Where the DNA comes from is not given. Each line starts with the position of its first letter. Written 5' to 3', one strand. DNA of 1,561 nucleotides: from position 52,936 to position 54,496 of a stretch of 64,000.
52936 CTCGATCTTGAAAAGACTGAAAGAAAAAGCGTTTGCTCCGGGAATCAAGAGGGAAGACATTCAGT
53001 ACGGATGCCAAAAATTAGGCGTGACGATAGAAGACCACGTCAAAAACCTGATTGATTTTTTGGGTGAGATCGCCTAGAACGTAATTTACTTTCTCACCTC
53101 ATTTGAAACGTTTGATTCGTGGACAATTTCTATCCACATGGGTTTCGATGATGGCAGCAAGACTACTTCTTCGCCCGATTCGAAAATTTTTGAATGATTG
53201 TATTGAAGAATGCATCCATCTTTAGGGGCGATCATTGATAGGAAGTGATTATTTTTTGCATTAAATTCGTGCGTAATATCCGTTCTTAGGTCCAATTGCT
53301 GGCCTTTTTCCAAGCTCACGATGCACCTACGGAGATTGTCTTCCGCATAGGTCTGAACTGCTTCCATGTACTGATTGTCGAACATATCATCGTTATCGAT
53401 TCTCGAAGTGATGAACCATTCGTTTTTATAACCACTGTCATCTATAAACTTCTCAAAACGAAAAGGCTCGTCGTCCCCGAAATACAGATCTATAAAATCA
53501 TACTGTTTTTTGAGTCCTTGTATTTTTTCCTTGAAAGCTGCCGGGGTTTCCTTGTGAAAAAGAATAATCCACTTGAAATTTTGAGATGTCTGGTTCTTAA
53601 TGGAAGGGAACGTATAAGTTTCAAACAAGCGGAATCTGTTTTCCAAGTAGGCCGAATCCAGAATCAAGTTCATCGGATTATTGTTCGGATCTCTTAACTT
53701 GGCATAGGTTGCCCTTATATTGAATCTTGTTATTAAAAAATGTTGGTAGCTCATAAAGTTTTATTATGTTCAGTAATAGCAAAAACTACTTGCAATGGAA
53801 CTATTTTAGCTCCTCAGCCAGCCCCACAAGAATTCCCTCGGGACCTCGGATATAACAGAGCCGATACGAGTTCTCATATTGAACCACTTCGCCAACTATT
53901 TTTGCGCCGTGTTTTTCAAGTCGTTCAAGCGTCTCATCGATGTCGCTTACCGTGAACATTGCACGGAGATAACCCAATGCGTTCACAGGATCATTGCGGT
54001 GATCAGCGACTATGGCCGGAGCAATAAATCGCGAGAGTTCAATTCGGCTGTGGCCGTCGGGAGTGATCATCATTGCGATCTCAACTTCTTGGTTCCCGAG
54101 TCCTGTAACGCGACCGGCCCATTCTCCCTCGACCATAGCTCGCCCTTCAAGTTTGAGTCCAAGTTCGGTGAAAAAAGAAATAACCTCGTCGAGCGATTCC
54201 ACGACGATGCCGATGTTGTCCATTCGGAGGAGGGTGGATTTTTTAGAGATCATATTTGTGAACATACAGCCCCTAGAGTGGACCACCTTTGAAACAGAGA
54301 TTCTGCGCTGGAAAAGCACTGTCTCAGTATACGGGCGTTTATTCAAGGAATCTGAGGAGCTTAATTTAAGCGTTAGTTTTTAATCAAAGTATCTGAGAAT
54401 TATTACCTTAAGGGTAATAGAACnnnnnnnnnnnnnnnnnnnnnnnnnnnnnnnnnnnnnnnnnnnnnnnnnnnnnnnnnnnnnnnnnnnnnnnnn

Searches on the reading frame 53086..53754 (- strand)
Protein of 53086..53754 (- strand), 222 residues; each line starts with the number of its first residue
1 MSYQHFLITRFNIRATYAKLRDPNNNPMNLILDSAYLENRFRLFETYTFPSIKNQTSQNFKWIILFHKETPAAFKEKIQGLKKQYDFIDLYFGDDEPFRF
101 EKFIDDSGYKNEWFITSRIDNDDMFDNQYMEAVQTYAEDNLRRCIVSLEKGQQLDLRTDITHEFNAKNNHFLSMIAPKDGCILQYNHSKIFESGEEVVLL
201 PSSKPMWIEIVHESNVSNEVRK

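Call 4: search_protein_families(library=pfam, proteins=[window:53086-53754:-], max_evalue=0.01)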
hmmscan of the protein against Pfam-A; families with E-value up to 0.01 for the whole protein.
window:53086-53754:- (222 aa): 1 family
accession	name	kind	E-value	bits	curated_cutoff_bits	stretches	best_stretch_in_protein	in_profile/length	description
PF11316.14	Rhamno_transf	-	3.1e-26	92.7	23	1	4-220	1-231/235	Putative rhamnosyl transferase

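Call 5: search_protein_families(library=padloc, proteins=[window:53086-53754:-], max_evalue=0.01)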
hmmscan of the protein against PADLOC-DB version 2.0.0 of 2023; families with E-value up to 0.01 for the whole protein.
window:53086-53754:- (222 aa): 0 families

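Call 6: search_protein_families(library=ncbifam, proteins=[window:53086-53754:-], max_evalue=0.01)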
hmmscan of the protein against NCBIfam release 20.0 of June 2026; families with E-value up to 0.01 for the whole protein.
window:53086-53754:- (222 aa): 0 families

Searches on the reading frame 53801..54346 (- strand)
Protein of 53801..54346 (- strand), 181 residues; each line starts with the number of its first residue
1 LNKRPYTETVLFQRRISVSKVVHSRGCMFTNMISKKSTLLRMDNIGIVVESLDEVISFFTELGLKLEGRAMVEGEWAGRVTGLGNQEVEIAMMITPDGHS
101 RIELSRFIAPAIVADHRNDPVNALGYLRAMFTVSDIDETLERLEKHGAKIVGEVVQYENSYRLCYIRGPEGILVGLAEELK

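Call 4: search_protein_families(library=pfam, proteins=[window:53801-54346:-], max_evalue=0.01)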
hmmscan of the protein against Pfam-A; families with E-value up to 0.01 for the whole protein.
window:53801-54346:- (181 aa): 2 families
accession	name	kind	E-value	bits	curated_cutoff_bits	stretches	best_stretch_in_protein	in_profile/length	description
PF00903.31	Glyoxalase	-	4e-11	43.8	20.6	1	42-174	2-119/121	Glyoxalase/Bleomycin resistance protein/Dioxygenase superfamily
PF13669.12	Glyoxalase_4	-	8e-11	42.6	27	1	45-165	3-109/109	Glyoxalase/Bleomycin resistance protein/Dioxygenase superfamily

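Call 6: search_protein_families(library=ncbifam, proteins=[window:53801-54346:-], max_evalue=0.01)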
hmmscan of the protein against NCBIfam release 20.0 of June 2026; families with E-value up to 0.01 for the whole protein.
window:53801-54346:- (181 aa): 2 families
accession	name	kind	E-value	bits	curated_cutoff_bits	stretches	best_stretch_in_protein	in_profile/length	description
TIGR00068.2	glyox_I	equivalog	0.0001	22.2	120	1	47-177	7-138/143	lactoylglutathione lyase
TIGR03081.1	metmalonyl_epim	equivalog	0.0039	17.7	114.95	0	41-155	1-103/129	methylmalonyl-CoA epimerase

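Call 105: search_protein_families(library=padloc, proteins=[window:53801-54346:-], max_evalue=0.001)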
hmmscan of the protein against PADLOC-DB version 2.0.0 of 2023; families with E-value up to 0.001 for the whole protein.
window:53801-54346:- (181 aa): 0 families
